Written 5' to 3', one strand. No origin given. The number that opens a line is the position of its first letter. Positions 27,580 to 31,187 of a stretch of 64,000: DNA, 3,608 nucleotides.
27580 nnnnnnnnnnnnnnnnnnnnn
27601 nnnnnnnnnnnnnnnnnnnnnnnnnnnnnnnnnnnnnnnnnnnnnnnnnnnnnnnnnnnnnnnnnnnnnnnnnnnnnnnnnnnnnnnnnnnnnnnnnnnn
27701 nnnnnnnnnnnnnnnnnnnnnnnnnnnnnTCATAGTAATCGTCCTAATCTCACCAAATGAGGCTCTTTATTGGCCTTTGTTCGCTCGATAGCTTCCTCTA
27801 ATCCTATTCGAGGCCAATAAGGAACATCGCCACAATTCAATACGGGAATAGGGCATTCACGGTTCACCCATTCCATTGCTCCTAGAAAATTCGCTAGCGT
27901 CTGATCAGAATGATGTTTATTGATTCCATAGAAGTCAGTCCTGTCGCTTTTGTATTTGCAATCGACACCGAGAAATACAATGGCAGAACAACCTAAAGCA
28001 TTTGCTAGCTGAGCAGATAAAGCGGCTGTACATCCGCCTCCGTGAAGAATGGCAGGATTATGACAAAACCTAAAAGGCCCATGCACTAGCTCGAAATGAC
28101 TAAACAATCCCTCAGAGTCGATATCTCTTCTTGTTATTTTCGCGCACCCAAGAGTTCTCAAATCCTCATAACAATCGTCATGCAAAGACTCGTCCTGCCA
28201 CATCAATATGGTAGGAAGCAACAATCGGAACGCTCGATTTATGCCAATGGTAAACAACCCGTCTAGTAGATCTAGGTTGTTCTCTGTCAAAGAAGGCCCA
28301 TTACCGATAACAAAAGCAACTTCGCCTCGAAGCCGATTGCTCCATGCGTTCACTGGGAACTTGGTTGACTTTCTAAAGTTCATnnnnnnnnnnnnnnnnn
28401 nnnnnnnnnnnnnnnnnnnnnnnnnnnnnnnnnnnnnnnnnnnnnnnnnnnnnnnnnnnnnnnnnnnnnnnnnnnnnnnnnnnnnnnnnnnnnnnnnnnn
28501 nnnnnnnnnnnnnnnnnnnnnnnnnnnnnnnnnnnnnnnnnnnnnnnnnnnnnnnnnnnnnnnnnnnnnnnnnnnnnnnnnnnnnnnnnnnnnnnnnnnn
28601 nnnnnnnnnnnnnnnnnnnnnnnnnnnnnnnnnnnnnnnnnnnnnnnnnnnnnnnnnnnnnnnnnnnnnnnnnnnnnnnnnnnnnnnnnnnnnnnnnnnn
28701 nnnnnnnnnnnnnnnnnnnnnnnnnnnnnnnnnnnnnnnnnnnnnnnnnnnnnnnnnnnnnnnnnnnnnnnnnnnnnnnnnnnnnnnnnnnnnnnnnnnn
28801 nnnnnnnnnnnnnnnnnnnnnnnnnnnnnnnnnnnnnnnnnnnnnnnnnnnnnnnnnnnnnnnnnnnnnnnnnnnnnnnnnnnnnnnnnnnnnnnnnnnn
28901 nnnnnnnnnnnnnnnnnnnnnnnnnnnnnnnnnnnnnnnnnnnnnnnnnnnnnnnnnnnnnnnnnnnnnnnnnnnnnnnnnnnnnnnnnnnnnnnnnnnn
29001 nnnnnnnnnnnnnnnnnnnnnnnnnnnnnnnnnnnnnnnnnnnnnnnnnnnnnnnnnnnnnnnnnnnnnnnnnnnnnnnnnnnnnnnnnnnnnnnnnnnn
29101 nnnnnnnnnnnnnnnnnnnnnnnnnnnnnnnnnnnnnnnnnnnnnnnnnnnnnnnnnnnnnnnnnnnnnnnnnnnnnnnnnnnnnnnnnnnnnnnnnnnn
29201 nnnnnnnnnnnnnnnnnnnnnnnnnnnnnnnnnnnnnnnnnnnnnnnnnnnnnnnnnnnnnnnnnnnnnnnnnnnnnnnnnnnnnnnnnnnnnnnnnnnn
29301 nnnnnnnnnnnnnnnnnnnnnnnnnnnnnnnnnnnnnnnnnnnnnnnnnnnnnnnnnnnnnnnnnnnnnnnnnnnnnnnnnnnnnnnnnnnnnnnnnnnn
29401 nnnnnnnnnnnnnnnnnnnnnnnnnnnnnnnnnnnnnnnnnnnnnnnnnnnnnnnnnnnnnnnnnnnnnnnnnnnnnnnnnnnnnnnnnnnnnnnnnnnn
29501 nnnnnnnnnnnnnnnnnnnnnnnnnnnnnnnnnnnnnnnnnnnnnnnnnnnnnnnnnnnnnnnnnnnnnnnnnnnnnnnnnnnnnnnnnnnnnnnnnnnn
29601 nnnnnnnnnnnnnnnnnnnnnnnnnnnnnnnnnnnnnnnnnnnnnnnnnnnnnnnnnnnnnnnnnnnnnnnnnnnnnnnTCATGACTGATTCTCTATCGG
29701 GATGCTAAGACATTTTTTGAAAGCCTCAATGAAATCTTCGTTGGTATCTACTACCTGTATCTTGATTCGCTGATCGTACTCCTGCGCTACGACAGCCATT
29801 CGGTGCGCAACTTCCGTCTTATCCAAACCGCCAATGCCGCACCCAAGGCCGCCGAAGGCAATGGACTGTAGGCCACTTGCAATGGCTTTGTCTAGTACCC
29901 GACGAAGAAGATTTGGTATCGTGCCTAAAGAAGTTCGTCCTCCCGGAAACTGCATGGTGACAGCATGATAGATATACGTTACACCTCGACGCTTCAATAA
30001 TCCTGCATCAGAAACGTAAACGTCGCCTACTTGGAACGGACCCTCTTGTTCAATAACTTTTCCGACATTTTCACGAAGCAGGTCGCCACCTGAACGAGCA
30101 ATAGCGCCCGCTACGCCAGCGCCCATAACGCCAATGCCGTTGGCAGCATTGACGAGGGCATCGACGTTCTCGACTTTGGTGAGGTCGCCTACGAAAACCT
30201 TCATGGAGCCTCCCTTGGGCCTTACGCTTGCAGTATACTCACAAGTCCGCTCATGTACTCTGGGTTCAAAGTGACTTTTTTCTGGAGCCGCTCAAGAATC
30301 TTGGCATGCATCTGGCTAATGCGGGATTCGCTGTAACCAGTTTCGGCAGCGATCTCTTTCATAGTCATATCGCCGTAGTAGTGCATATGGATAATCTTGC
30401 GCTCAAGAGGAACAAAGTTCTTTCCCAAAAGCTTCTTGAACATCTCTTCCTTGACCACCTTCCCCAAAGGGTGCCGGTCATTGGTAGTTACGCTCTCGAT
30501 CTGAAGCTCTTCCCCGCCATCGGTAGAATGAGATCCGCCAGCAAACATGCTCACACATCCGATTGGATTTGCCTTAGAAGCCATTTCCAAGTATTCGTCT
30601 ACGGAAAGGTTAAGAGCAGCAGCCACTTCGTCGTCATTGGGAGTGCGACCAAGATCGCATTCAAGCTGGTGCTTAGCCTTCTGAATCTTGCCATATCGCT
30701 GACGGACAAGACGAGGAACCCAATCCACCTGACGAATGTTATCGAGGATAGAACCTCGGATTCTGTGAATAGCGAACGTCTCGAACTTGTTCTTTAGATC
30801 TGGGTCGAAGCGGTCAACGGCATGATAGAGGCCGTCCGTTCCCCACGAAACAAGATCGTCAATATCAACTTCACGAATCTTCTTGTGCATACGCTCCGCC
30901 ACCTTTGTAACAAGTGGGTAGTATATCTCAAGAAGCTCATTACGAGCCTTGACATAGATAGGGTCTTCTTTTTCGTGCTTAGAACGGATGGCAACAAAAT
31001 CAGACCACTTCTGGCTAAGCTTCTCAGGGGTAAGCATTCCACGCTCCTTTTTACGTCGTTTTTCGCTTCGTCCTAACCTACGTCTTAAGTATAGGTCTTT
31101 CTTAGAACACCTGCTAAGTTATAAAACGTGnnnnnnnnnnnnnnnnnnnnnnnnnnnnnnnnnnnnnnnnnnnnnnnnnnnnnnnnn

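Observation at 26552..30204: Translationally coupled operon macrodomain - HNH - two GT42/DUF115-like paralogs - DHH/DHHA1 phosphoesterase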

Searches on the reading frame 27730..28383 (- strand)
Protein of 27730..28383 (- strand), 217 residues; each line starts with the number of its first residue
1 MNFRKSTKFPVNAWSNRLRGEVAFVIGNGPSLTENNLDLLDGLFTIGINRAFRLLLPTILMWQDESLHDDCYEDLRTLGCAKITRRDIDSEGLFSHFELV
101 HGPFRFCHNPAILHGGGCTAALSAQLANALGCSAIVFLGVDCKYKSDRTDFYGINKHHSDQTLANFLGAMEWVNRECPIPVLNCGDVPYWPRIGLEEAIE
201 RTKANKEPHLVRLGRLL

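Call 4: search_protein_families(library=pfam, proteins=[window:27730-28383:-], max_evalue=1)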
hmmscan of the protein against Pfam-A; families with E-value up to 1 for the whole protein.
window:27730-28383:- (217 aa): 2 families
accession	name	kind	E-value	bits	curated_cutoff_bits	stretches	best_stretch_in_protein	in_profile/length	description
PF01973.23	MptE-like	-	4.9e-09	36.6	34.6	2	112-146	136-170/171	6-hydroxymethylpterin diphosphokinase MptE-like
PF10215.14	Ost4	-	0.7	10.2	25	0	125-137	9-21/34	Oligosaccaryltransferase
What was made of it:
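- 27730..28383 (-): DUF115/PF01973 paralog B (217 aa): an anciently diverged second transferase. PF01973 4.9e-9, above the cut-off (call 4).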

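Call 5: search_protein_families(library=phrogs, proteins=[window:27730-28383:-], max_evalue=0.01)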
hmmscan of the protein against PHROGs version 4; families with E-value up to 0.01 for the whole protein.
window:27730-28383:- (217 aa): 1 family
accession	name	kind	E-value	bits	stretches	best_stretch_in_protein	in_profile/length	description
phrog_4603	-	other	1.2e-09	39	1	26-201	1-175/178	alpha-2;3-sialyltransferase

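Call 18: search_protein_families(library=ncbifam, proteins=[window:27730-28383:-], max_evalue=0.1)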
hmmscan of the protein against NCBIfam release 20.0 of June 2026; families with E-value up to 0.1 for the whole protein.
window:27730-28383:- (217 aa): 0 families

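Call 19: search_protein_families(library=padloc, proteins=[window:27730-28383:-], max_evalue=0.1)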
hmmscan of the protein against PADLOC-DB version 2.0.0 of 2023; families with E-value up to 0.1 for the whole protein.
window:27730-28383:- (217 aa): 0 families

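Call 70: search_dna_similar(query=window:27730-28383:-, collection=phages, mode=protein, max_rows=25, max_evalue=1)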
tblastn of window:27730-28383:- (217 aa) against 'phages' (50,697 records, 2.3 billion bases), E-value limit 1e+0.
Records with a match: 8; places in all: 8; records where one place covers at least 80% of the query: 0.
Best place of each record, by identity: <60% 8.
By first word of the organism name: Brevundimonas 5; Caulobacter 2; uncultured 1.
By host as written in the record: Brevundimonas pondensis LVF1 4; Caulobacter vibrioides CB15 2; - 1; Brevundimonas pondensis EIF1 1.
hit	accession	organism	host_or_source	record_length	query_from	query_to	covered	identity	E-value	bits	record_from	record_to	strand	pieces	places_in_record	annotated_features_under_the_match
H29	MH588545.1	Caulobacter phage CcrPW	Caulobacter vibrioides CB15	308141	21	165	67%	27.1%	2e-1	39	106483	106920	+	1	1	hypothetical protein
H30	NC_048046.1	Caulobacter phage CcrPW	Caulobacter vibrioides CB15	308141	21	165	67%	27.1%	2e-1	39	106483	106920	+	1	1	alpha-2;3-sialyltransferase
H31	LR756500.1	uncultured phage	metagenomic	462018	18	152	62%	27.5%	5e-5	49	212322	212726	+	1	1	record has no annotation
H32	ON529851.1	Brevundimonas phage vB_BpoS-Marchewka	Brevundimonas pondensis LVF1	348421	19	145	59%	28.4%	4e-2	40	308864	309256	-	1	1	hypothetical protein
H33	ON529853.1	Brevundimonas phage vB_BpoS-Bambus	Brevundimonas pondensis LVF1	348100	19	145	59%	28.4%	5e-2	40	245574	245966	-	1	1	hypothetical protein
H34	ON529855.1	Brevundimonas phage vB_BpoS-Domovoi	Brevundimonas pondensis EIF1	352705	19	145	59%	28.0%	3e-2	41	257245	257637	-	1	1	hypothetical protein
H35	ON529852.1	Brevundimonas phage vB_BpoS-Kabachok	Brevundimonas pondensis LVF1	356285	19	145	59%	28.0%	3e-2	41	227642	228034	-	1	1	hypothetical protein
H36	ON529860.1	Brevundimonas phage vB_BpoS-Papperlapapp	Brevundimonas pondensis LVF1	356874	19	145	59%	28.0%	3e-2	41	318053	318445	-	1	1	hypothetical protein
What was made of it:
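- Distant DUF115 genes occur in flagellotropic Caulobacter and Brevundimonas phages, where they are annotated as sialyltransferase (call 70).
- Tried and rejected: Paralog B gave only weak hits to Caulobacter and Brevundimonas phages and to LR756500 (call 70).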

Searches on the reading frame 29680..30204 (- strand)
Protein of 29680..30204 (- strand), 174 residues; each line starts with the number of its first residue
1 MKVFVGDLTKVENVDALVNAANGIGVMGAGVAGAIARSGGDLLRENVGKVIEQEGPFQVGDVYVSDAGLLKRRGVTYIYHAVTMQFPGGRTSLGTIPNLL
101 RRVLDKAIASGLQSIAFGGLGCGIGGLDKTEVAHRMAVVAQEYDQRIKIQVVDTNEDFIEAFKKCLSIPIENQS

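Call 4: search_protein_families(library=pfam, proteins=[window:29680-30204:-], max_evalue=1)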
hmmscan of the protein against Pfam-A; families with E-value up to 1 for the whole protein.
window:29680-30204:- (174 aa): 3 families
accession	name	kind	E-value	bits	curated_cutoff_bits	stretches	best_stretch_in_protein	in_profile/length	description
PF01661.27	Macro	-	3.3e-24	85.6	22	1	18-136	1-118/118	Macro domain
PF19125.5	DUF5809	-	0.055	14.1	31.6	1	130-159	26-55/130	Family of unknown function (DUF5809)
PF10622.14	Ehbp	-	0.095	13.2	27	1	127-164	13-50/77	Energy-converting hydrogenase B subunit P (EhbP)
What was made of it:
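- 29680..30204 (-): Stand-alone macrodomain (174 aa) of the AF1521/TTHA0132-like type. Pfam Macro 3.3e-24 (call 4).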

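Call 5: search_protein_families(library=phrogs, proteins=[window:29680-30204:-], max_evalue=0.01)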
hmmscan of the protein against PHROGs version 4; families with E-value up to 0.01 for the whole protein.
window:29680-30204:- (174 aa): 3 families
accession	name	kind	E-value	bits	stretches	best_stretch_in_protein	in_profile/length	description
phrog_335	-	other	1.1e-17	65.3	1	1-156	56-205/422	phosphatase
phrog_2613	-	unknown function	4.4e-09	37.3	1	7-141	32-174/274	-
phrog_14717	-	tail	0.0087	16.8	0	19-87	101-168/228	tail protein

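Call 18: search_protein_families(library=ncbifam, proteins=[window:29680-30204:-], max_evalue=0.1)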
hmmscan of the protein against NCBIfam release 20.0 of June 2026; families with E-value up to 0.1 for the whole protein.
window:29680-30204:- (174 aa): 14 families
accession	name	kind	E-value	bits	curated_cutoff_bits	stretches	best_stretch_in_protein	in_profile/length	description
NF001668.0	PRK00431.2-4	equivalog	3.4e-23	82.1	278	1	5-166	55-212/220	ADP-ribose-binding protein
NF001666.0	PRK00431.2-2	equivalog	1.2e-22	80.6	246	1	2-166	4-162/164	ADP-ribose-binding protein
NF001667.0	PRK00431.2-3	equivalog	7.1e-22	77.9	252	1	2-148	11-151/182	ADP-ribose-binding protein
NF001663.0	PRK00431.1-4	equivalog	2.7e-17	63.2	285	1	2-155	10-164/180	ADP-ribose-binding protein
NF001665.0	PRK00431.2-1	equivalog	1.1e-16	60.9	315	1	3-166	12-171/177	ADP-ribose-binding protein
NF001660.0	PRK00431.1-1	equivalog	4.1e-15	55.8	271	1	2-138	6-138/177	O-acetyl-ADP-ribose deacetylase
NF009880.0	PRK13341.1-1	equivalog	4.3e-15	55.1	891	1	2-134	430-559/599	AAA family ATPase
NF001664.0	PRK00431.1-6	equivalog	3.2e-14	52.7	200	1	2-165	5-168/173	O-acetyl-ADP-ribose deacetylase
NF001661.0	PRK00431.1-2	equivalog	1.5e-13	51.1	291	1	2-166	4-171/179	O-acetyl-ADP-ribose deacetylase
NF048014.1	antitoxin_DarG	equivalog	3.2e-12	46.4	250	1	3-144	3-139/338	type II toxin-antitoxin system antitoxin DNA ADP-ribosyl glycohydrolase DarG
NF001662.0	PRK00431.1-3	equivalog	1.6e-11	44.3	215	1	2-147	6-158/185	[protein ADP-ribosylglutamate] hydrolase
NF003163.0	PRK04143.1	equivalog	0.00011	21.7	272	1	3-139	87-227/265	protein-ADP-ribose hydrolase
TIGR02452.1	TIGR02452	hypoth_equivalog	0.0026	17.3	50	1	98-162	192-264/266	TIGR02452 family protein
NF007966.0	PRK10689.1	equivalog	0.076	10.6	1329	1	108-153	613-658/1148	transcription-repair coupling factor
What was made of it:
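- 29680..30204 (-): DarG models score 46 bits against a cut-off of 250 (call 18).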

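Call 19: search_protein_families(library=padloc, proteins=[window:29680-30204:-], max_evalue=0.1)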
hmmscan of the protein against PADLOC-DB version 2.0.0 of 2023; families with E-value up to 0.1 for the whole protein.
window:29680-30204:- (174 aa): 1 family
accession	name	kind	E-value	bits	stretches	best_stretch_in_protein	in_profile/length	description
PDLC02990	DarG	-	3.5e-13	47.7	1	5-149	6-142/329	-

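Call 52: search_solved_structures(query=window:29680-30204:-, max_evalue=0.001, show_alignments=2)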
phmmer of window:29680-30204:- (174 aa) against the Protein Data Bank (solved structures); distinct sequences matched with E-value up to 0.001: 34.
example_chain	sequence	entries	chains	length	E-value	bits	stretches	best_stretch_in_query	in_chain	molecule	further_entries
2dx6_A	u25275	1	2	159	8.2e-19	71.3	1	2-165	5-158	Hypothetical protein TTHA0132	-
4jgk_A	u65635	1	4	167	3.2e-18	69.3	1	5-164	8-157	evolved variant of a designed serine hydrolase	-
4j4z_A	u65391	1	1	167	1.4e-17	67.3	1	5-166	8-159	Designed serine hydrolase variant OSH55.4_H1.2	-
3v45_A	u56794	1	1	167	2.1e-17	66.7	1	5-166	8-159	Serine hydrolase OSH55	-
4etk_A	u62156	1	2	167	2.2e-17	66.6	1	4-166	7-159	De novo designed serine hydrolase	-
4etj_A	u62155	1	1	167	2.2e-17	66.6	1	5-166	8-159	Serine hydrolase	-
4jca_A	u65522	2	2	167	2.6e-17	66.4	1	5-164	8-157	serine hydrolase | Evolved variant of computationally designed serine hydrolase OSH55.4_H1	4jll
4jvv_A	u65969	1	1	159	3.3e-17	66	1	5-164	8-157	evolved variant of the computationally designed serine hydrolase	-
4ess_A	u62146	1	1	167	4.9e-17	65.5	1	5-161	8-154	OR187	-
4gvv_A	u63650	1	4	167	8e-17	64.8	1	5-152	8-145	De novo design serine hydrolase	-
4k0c_A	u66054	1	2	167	5.8e-16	62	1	5-161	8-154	designed serine hydrolase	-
4kyb_A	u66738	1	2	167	1.7e-15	60.4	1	5-156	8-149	Designed Protein OR342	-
3vfq_A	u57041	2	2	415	9.1e-10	41.8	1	5-165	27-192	Poly [ADP-ribose] polymerase 14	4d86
5cms_R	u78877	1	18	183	1.5e-09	41.2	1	3-142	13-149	O-acetyl-ADP-ribose deacetylase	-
9w48_A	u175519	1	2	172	3.2e-09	40.1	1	5-143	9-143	Macro domain-containing protein DR_2288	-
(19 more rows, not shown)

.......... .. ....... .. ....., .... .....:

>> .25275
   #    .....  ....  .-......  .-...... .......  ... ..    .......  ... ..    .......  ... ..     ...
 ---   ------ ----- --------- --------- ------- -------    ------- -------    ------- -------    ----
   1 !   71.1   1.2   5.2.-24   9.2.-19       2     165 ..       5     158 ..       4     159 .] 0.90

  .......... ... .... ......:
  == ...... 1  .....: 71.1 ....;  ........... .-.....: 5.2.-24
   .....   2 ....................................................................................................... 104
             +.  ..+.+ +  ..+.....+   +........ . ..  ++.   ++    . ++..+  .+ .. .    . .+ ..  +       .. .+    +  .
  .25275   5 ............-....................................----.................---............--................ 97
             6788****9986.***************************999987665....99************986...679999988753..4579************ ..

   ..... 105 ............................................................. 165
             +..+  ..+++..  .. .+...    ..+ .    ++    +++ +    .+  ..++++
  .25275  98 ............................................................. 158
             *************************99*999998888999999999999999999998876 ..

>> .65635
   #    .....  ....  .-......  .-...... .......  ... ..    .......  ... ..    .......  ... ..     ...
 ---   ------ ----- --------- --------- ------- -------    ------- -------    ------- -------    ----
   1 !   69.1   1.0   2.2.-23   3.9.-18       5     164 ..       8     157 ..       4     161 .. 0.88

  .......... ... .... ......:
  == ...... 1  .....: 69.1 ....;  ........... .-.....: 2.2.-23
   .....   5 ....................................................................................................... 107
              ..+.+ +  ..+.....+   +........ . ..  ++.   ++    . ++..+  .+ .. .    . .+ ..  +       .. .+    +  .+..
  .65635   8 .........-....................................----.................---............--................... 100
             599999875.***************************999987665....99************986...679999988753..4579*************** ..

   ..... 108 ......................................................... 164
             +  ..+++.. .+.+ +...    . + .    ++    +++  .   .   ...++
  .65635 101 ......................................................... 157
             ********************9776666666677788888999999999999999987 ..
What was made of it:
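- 29680..30204 (-): The closest solved structure is TTHA0132, 8e-19 (call 52).
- On Macro domain (PF01661): The alignment to TTHA0132 shows the NAAN, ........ and G(C/T)G(I/V)GG motifs (call 52).
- Macro: AF1521/TTHA0132-like (call 52).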

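Call 71: search_dna_similar(query=window:29680-30204:-, collection=phages, mode=protein, max_rows=15, max_evalue=1e-8)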
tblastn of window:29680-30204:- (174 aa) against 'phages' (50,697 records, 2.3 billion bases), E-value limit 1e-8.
No match.

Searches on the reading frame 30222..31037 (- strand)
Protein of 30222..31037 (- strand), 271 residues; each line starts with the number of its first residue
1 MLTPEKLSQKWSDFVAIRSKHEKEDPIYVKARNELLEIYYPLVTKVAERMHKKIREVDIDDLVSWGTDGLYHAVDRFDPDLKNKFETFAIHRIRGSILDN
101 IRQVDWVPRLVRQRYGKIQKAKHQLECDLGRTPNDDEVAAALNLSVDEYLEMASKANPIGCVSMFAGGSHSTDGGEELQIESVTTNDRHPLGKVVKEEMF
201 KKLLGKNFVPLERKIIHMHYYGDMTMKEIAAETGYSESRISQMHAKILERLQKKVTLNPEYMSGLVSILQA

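Call 4: search_protein_families(library=pfam, proteins=[window:30222-31037:-], max_evalue=1)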
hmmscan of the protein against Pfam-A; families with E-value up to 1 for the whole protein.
window:30222-31037:- (271 aa): 10 families
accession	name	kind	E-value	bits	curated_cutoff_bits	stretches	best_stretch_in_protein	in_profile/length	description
PF04542.20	Sigma70_r2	-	1.7e-13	50.6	24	1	36-106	2-70/71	Sigma-70 region 2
PF04539.22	Sigma70_r3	-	1.6e-12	47.8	25.3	1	116-176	4-64/78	Sigma-70 region 3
PF04545.22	Sigma70_r4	-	1.2e-11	44.4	24.1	1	210-253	7-50/50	Sigma-70, region 4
PF08281.18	Sigma70_r4_2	-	7.7e-06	25.9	25.7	1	210-251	13-54/54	Sigma-70, region 4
PF24034.1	DUF7343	-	0.0054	17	27.6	1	220-244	15-39/62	Domain of unknown function (DUF7343)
PF04297.20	UPF0122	-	0.017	15.8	22.7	1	213-259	23-72/101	Putative helix-turn-helix protein, YlxM / p13 like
PF16509.11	KORA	-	0.044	14.4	26.7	1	223-255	30-62/84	TrfB plasmid transcriptional repressor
PF01022.26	HTH_5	-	0.092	13.1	22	1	222-242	14-34/47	Bacterial regulatory protein, arsR family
PF13412.12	HTH_24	-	0.11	12.5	21.9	1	222-242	16-36/48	Winged helix-turn-helix DNA-binding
PF12802.13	MarR_2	-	0.22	12.1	27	1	222-243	18-40/61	MarR family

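Call 5: search_protein_families(library=phrogs, proteins=[window:30222-31037:-], max_evalue=0.01)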
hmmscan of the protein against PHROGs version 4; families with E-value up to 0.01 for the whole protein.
window:30222-31037:- (271 aa): 9 families
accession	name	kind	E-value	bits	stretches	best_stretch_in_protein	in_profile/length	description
phrog_351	-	transcription regulation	4.5e-32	112.6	1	30-256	503-727/928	RNA polymerase sigma factor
phrog_36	-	transcription regulation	1.7e-09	38.6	1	208-254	140-186/220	transcriptional regulator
phrog_36098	-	transcription regulation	2.2e-08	35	1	43-154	25-142/223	RNA polymerase sigma factor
phrog_13787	-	unknown function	0.00011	23.5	1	177-255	88-168/172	-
phrog_3512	-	transcription regulation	0.00012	23.3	1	212-253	70-111/130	sigma factor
phrog_1740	-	transcription regulation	0.00026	20.6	1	210-255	171-216/567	RNA polymerase sigma factor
phrog_21612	-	transcription regulation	0.00029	20.5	1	40-148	23-124/600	RNA polymerase sigma factor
phrog_248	-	transcription regulation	0.00037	21.6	1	211-248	93-130/161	transcriptional activator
phrog_323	-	transcription regulation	0.0033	18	1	201-257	142-198/319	transcriptional regulator, D5-like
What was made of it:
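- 30222..31037 (-): Sigma-70-family factor (271 aa); first gene of the conserved array, 17 nt upstream of macro. Pfam Sigma70_r2, r3 and r4, 1e-11 to 1e-13 (call 4). phrog_351, 4.5e-32 (call 5).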
